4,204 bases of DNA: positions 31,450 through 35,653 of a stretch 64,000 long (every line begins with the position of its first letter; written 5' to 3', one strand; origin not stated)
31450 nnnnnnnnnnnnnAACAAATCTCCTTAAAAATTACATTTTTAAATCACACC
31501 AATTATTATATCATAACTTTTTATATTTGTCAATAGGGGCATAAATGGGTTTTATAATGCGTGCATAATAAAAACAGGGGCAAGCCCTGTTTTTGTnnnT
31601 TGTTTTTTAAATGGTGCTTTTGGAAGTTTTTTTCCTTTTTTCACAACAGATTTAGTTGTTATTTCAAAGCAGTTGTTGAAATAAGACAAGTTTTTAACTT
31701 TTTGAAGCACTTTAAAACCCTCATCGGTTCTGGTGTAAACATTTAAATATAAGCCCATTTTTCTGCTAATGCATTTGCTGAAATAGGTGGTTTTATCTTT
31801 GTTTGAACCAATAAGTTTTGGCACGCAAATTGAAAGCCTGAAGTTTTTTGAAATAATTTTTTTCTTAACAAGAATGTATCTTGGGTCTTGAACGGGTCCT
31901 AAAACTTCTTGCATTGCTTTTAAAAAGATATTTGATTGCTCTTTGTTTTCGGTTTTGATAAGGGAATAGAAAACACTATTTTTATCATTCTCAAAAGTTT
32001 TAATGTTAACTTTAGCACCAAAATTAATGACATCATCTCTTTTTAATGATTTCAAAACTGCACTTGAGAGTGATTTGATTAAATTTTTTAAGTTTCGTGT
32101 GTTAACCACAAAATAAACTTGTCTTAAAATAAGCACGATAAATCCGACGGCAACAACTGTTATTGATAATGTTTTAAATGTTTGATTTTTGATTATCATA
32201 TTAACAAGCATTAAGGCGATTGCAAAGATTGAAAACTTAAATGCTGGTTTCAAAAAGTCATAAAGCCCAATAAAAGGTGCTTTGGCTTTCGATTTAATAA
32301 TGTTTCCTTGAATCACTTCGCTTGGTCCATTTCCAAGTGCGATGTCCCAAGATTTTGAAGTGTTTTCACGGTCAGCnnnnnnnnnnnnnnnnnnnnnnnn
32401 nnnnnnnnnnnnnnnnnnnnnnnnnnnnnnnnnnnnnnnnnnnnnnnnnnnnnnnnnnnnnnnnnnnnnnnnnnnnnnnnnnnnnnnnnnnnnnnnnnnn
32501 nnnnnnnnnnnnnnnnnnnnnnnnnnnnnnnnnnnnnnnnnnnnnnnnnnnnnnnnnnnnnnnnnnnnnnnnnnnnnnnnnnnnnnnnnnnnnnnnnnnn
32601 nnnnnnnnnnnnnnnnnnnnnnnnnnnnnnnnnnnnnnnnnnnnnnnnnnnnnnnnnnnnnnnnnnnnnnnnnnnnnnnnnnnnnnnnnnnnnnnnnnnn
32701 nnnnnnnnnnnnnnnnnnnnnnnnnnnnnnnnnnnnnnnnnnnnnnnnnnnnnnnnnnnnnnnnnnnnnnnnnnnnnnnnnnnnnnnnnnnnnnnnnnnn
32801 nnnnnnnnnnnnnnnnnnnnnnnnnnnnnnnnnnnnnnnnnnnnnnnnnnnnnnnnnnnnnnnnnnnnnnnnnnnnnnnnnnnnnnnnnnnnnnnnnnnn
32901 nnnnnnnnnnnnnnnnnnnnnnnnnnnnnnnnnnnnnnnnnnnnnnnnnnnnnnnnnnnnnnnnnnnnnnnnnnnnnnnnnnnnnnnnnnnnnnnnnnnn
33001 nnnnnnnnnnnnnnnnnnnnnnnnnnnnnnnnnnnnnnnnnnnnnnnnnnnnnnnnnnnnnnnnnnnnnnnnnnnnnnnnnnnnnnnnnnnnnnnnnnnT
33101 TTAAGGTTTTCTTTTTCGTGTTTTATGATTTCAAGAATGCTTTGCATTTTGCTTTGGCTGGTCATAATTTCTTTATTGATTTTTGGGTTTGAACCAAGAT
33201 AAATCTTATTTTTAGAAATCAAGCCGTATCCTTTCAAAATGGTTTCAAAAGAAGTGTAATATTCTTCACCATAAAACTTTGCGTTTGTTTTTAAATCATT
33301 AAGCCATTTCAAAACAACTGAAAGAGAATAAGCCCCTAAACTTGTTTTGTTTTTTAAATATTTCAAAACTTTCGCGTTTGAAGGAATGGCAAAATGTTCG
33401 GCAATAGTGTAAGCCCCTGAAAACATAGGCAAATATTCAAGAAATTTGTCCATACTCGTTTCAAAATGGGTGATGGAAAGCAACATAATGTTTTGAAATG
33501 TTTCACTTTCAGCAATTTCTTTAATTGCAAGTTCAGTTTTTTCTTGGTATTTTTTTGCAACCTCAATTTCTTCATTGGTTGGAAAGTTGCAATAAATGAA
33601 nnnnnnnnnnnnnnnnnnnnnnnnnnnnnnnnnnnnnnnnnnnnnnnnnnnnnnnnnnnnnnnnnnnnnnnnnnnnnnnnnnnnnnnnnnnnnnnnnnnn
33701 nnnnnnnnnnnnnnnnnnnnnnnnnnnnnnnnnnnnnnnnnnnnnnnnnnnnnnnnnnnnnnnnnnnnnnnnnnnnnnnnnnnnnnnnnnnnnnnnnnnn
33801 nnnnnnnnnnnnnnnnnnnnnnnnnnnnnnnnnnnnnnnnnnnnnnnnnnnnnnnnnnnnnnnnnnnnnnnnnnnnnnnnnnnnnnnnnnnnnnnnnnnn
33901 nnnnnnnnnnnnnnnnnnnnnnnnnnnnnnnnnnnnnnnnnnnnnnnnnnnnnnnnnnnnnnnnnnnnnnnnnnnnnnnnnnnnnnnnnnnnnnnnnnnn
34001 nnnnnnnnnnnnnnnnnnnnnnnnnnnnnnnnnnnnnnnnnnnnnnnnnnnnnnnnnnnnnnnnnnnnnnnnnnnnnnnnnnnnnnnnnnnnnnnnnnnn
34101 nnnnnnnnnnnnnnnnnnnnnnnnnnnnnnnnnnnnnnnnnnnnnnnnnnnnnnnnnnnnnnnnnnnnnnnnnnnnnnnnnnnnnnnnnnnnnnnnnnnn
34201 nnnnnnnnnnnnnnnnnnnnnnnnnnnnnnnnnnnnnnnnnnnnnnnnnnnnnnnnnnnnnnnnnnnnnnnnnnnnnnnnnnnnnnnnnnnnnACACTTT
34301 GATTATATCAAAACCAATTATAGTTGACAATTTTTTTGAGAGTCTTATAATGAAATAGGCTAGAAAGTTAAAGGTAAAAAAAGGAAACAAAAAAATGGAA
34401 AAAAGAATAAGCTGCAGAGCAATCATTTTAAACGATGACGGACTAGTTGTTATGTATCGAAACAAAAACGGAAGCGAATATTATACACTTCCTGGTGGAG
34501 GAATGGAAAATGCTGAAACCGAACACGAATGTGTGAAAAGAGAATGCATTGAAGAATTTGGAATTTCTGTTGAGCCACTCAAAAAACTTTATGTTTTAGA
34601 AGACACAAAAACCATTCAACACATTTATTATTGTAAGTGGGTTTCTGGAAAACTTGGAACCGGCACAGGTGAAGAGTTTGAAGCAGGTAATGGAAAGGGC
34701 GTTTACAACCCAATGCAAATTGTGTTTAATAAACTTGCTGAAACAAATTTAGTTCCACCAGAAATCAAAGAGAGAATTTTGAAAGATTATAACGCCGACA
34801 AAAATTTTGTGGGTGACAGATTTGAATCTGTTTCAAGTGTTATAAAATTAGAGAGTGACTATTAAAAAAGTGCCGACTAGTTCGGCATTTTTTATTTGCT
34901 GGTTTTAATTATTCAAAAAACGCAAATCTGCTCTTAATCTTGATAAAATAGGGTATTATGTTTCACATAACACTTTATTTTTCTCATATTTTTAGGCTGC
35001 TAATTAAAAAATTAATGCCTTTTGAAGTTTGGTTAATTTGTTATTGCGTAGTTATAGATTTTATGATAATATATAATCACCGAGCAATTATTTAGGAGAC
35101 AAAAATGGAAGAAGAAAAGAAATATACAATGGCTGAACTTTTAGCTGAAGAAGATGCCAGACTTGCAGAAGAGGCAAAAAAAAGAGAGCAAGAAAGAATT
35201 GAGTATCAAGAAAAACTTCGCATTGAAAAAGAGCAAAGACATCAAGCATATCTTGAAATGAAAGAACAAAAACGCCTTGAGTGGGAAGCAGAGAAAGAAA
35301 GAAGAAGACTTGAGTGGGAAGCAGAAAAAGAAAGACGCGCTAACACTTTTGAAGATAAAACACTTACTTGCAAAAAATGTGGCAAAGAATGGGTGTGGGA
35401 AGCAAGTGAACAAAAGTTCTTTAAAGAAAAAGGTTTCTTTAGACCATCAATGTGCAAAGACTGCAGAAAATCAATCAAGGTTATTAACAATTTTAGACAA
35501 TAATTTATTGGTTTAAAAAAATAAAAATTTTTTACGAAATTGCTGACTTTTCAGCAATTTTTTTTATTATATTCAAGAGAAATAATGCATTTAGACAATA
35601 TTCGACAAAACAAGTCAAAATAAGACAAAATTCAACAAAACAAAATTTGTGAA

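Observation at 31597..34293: An SF2 DEAH helicase has an internal two-TM hairpin and an unknown C-terminal domain, and may be made from a leaderless mRNA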

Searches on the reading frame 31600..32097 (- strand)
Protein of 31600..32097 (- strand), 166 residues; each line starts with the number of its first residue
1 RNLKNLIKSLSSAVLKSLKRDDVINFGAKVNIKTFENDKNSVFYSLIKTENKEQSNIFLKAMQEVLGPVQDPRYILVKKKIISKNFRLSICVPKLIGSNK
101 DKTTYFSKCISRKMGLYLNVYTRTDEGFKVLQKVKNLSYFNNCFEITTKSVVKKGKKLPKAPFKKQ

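Call 30: predict_structure(alignment_id=A2)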
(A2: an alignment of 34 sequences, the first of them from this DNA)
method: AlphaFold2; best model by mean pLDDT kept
length: 166 residues; sequences in the alignment: 34
mean_pLDDT: 85.4   pTM: 0.80
mean pLDDT of the five models: 85.4, 85.1, 84.5, 84.0, 83.5
residues with pLDDT >= 90: 105; 70-90: 32; 50-70: 12; < 50: 17
segments of 3 or more residues with pLDDT < 50: 150-166
pLDDT, mean of each block of 10 residues (from residue 1): 85 97 93 69 80 91 91 97 95 97 98 97 98 93 67 42 43
secondary structure, 60 per line:
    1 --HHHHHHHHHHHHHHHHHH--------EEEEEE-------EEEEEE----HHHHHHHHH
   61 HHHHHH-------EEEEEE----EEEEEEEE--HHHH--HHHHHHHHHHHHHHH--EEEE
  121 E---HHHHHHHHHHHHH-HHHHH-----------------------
elements in order: H3-20 E29-34 E42-47 H52-66 E74-79 E84-91 H94-97 H100-114 E117-121 H125-137 H139-143

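Call 33: fold_search(model_id=the predicted structure, library=pdb)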
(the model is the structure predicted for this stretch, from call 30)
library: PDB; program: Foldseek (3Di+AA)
matches with E <= 10: 89; with E <= 0.001: 0
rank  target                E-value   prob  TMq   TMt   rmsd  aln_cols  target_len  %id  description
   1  7bpl_MODEL_1_A        5.5e-01  0.20  0.26  0.36   9.8       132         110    9  Solution NMR structure of NF1; de novo designed protein with a novel fold (released 2021-03-24)
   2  2vxh_B                1.7e+00  0.01  0.11  0.09  17.8       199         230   10  The crystal structure of chlorite dismutase: a detox enzyme producing molecular oxygen (released 2009-03-03)
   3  2vxh_C                1.8e+00  0.01  0.12  0.09  17.6       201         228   11  The crystal structure of chlorite dismutase: a detox enzyme producing molecular oxygen (released 2009-03-03)
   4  9v1i_lT               2.1e+00  0.03  0.19  0.19  19.7       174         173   10  Cryo- EM structure of ribosomal large subunit (LSU) from Entamoeba histolytica at 2.8 angstrom resolution (released 2025-10-08)
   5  3eer                  2.3e+00  0.11  0.21  0.24   6.2        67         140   18  High resolution structure of putative organic hydroperoxide resistance protein from Vibrio cholerae O1 biovar eltor str. (released 2008-10-21)
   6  7kld_A                2.3e+00  0.07  0.17  0.23   6.4        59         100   22  Crystal Structure of an Essential Ribosomal Processing Protease Prp from S. aureus in complex with a covalently linked (released 2021-09-01)
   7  2vxh_F                2.3e+00  0.04  0.23  0.18  15.3       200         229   12  The crystal structure of chlorite dismutase: a detox enzyme producing molecular oxygen (released 2009-03-03)
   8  7kld_B                2.4e+00  0.08  0.17  0.23   6.2        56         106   18  Crystal Structure of an Essential Ribosomal Processing Protease Prp from S. aureus in complex with a covalently linked (released 2021-09-01)
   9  3di6_B                2.4e+00  0.03  0.19  0.09  16.1       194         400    7  HIV-1 RT with pyridazinone non-nucleoside inhibitor (released 2008-08-19)
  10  5nfk                  2.6e+00  0.09  0.18  0.33   4.9        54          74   13  Crystal structure of YrbA from Sinorhizobium meliloti in complex with nickel. (released 2018-10-10)
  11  7o4f_D                2.7e+00  0.06  0.17  0.19   9.3        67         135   13  The DYW domain of A. thaliana OTP86 in its active state (released 2021-06-30)
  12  3r6y_A                2.7e+00  0.02  0.16  0.08  17.9       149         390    5  Crystal structure of chymotrypsin-treated aspartase from Bacillus sp. YM55-1 (released 2011-07-13)
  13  5boi                  2.9e+00  0.03  0.19  0.15  11.7       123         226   10  Bacillus megaterium YpeB C-terminal domain (released 2015-08-12)
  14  7scw_B                2.9e+00  0.01  0.10  0.16  14.4        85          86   14  KRAS full length wild-type in complex with RGL1 Ras association domain (released 2022-05-18)
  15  6d9n_A                3.1e+00  0.06  0.12  0.14   7.4        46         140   20  Crystal structure of an organic hydroperoxide resistance protein from Elizabethkingia anophelis with crystallant-deriv (released 2018-06-06)
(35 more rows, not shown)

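Call 45: search_protein_representatives(alignment_id=A2)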
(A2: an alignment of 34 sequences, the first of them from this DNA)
Query: 34 sequences, 155 profile positions. Proteins with E-value up to 0.001 (for the whole library): 1140; up to 1e-10: 806; up to 1e-30: 95. The best 150 are listed.
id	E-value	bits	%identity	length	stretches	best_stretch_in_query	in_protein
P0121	1.1e-52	194.0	-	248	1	2-152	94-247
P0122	1.0e-51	190.8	-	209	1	2-154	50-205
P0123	9.1e-51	187.8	-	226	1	2-154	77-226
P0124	8.1e-50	184.7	-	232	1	2-154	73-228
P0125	1.3e-49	184.0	-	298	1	2-154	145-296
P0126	2.1e-49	183.3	-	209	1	1-153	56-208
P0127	2.5e-49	183.1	-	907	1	2-154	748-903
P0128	1.4e-48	180.7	-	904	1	2-153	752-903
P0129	2.2e-48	180.1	-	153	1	2-153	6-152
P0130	1.3e-47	177.5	-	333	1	2-153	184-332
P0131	2.2e-46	173.6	-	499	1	2-148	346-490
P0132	4.5e-46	172.5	-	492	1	3-153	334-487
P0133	2.9e-45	169.9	-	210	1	2-152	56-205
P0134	1.2e-44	167.9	-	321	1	2-152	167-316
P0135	1.5e-44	167.6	-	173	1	2-150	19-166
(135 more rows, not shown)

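Call 67: search_solved_structures(query=A2, max_evalue=10)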
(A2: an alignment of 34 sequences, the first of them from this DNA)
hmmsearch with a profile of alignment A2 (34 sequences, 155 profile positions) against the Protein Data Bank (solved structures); distinct sequences matched with E-value up to 10: 1.
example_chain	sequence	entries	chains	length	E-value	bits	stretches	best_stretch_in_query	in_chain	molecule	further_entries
5ah0_A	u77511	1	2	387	0.29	14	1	82-131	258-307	LIPASE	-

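Call 68: search_protein_families(library=pfam, proteins=[window:31600-32097:-], max_evalue=10)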
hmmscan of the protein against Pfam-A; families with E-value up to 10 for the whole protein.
seq(166 aa): 2 families
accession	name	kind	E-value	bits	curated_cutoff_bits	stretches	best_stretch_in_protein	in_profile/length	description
PF14666.11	RICTOR_M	-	0.021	15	27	1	107-149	16-58/104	Rapamycin-insensitive companion of mTOR, middle domain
PF08408.16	DNA_pol_B_3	-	0.37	11.4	25.5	1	26-108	5-87/128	DNA polymerase family B viral insert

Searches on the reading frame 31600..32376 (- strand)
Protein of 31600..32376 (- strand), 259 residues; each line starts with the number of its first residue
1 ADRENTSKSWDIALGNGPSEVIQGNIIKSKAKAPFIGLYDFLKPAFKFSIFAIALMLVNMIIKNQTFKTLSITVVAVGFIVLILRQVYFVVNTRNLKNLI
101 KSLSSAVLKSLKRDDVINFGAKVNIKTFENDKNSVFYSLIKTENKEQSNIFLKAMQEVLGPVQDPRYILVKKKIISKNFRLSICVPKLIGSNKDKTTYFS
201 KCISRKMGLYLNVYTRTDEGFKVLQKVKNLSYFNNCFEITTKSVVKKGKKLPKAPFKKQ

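Call 73: search_dna_similar(query=window:31600-32376:-, collection=phages, mode=protein, max_evalue=0.001, max_rows=10)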
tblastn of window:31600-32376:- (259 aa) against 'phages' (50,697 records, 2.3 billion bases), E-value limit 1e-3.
Records with a match: 1; places in all: 1; records where one place covers at least 80% of the query: 0.
Best place of each record, by identity: <60% 1.
By first word of the organism name: Bacteriophage 1.
By host as written in the record: - 1.
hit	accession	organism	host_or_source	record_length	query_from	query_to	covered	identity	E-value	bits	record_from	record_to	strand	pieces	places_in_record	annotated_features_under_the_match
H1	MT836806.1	Bacteriophage sp.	human fecal samples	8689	135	235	39%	32.7%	1e-9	64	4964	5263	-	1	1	record has no annotation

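Call 74: search_dna_similar(query=window:31600-32376:-, collection=plasmids, mode=protein, max_evalue=0.001, max_rows=10)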
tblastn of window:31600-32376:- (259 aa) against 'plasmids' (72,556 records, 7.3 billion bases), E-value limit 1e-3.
No match.

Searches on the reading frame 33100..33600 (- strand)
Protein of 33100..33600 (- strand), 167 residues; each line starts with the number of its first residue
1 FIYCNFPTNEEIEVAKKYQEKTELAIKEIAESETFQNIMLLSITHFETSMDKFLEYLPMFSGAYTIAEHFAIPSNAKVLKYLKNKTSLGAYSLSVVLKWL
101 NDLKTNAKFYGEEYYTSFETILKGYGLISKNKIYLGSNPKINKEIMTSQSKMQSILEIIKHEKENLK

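Call 68: search_protein_families(library=pfam, proteins=[window:33100-33600:-], max_evalue=10)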
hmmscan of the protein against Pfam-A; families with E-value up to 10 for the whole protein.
window:33100-33600:- (167 aa): 4 families
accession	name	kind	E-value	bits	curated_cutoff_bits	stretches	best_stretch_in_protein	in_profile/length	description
PF16144.10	DUF4852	-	0.019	15.5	22.8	1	13-78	29-92/116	Domain of unknown function (DUF4852)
PF14677.12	FANCI_S3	-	0.026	14.7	25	1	74-108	22-56/216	FANCI solenoid 3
PF10654.15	DUF2481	-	0.04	14.4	27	1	15-85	37-104/126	Protein of unknown function (DUF2481)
PF20701.3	HetE-N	-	0.47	11.2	25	0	128-165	49-86/102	Het-E N-terminal domain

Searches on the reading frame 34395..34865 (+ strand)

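Call 3: search_protein_families(library=pfam, proteins=[window:34395-34865:+], max_evalue=0.01)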
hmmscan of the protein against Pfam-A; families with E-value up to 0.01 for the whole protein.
window:34395-34865:+ (156 aa): 1 family
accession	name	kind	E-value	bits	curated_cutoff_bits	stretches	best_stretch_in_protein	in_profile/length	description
PF00293.34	NUDIX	-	4e-11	43.5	21.1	1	4-97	3-109/134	NUDIX domain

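Call 4: search_protein_families(library=padloc, proteins=[window:34395-34865:+], max_evalue=0.01)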
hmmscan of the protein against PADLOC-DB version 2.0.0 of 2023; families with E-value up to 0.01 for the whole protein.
window:34395-34865:+ (156 aa): 1 family
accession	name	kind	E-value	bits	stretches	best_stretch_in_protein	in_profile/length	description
PDLC04899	PDC-S07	-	7e-12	43.2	1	6-91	10-100/135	-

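Call 5: search_protein_families(library=ncbifam, proteins=[window:34395-34865:+], max_evalue=0.01)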
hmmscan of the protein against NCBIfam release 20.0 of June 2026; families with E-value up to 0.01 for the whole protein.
window:34395-34865:+ (156 aa): 17 families
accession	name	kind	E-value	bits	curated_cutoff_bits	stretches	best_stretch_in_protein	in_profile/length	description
TIGR00586.1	mutt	equivalog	8.9e-08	32.2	97.9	1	8-71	9-75/129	8-oxo-dGTP diphosphatase MutT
NF006530.0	PRK08999.1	equivalog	5.4e-06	25.7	245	1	9-66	11-71/315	Nudix family hydrolase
NF001937.0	PRK00714.1-4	equivalog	1.6e-05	24.6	139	1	8-64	12-67/161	RNA pyrophosphohydrolase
NF008044.0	PRK10776.1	equivalog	2.7e-05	24.1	148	1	27-81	30-84/130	8-oxo-dGTP diphosphatase MutT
TIGR02705.1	nudix_YtkD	equivalog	3.5e-05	23.4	154.4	1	14-66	34-85/156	RNA deprotection pyrophosphohydrolase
NF001934.0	PRK00714.1-1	equivalog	0.00018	21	241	1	9-66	13-69/176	RNA pyrophosphohydrolase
NF041653.1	Nud_hyd_Meth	equivalog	0.00028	20.7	300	1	29-79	56-108/170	Nudix hydrolase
NF001938.0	PRK00714.1-5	equivalog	0.00058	19.3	116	1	6-58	15-75/172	RNA pyrophosphohydrolase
NF001299.0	PRK00241.1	equivalog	0.00087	18.8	158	1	14-63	145-194/263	NAD(+) diphosphatase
NF006961.0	PRK09438.1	equivalog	0.0013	18.2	103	1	9-82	13-85/151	dihydroneopterin triphosphate diphosphatase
NF003785.0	PRK05379.1-1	equivalog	0.0017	17.6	418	1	10-59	210-259/347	bifunctional nicotinamide-nucleotide adenylyltransferase/Nudix hydroxylase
NF003791.0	PRK05379.2-3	equivalog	0.002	17.4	409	1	10-59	208-258/340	bifunctional nicotinamide-nucleotide adenylyltransferase/Nudix hydroxylase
NF007834.0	PRK10546.1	equivalog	0.0022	17.8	156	1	7-69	6-69/135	pyrimidine (deoxy)nucleoside triphosphate diphosphatase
TIGR00052.1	TIGR00052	subfamily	0.0028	17.3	79.55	1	28-67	80-119/188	nudix-type nucleoside diphosphatase, YffH/AdpP family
NF041652.1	Nud_hyd_Dein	equivalog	0.0029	17.9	200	1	10-66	19-81/152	Nudix hydrolase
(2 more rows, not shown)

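Call 6: search_protein_families(library=phrogs, proteins=[window:34395-34865:+], max_evalue=0.01)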
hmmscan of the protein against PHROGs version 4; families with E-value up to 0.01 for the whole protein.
window:34395-34865:+ (156 aa): 7 families
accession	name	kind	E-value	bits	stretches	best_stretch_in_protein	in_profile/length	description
phrog_1198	-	other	1.3e-12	49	1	9-78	42-118/253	MutT/NUDIX hydrolase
phrog_1185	-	other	1.9e-08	35.1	1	4-81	148-236/301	nudix hydrolase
phrog_19657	-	other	5.3e-08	34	1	7-71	25-102/176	nudix hydrolase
phrog_15528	-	head and packaging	8.9e-07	28.6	1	9-86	526-604/794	portal protein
phrog_10313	-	other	1.3e-06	29.3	1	13-73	20-83/159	nudix hydrolase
phrog_25541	-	unknown function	0.00067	20.2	1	6-69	76-137/210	-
phrog_6216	-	unknown function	0.0019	18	1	12-87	8-79/545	-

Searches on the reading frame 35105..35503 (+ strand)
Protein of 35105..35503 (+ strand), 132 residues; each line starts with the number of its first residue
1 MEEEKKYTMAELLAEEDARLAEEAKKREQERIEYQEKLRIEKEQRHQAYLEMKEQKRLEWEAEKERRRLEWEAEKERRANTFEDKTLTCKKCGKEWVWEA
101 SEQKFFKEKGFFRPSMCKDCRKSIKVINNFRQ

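Call 3: search_protein_families(library=pfam, proteins=[window:35105-35503:+], max_evalue=0.01)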
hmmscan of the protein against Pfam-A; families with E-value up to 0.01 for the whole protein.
window:35105-35503:+ (132 aa): 1 family
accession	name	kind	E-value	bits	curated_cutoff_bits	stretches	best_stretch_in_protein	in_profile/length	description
PF13451.12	zf_Tbcl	-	7.4e-15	55.1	24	1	83-125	1-44/48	Probable treble clef domain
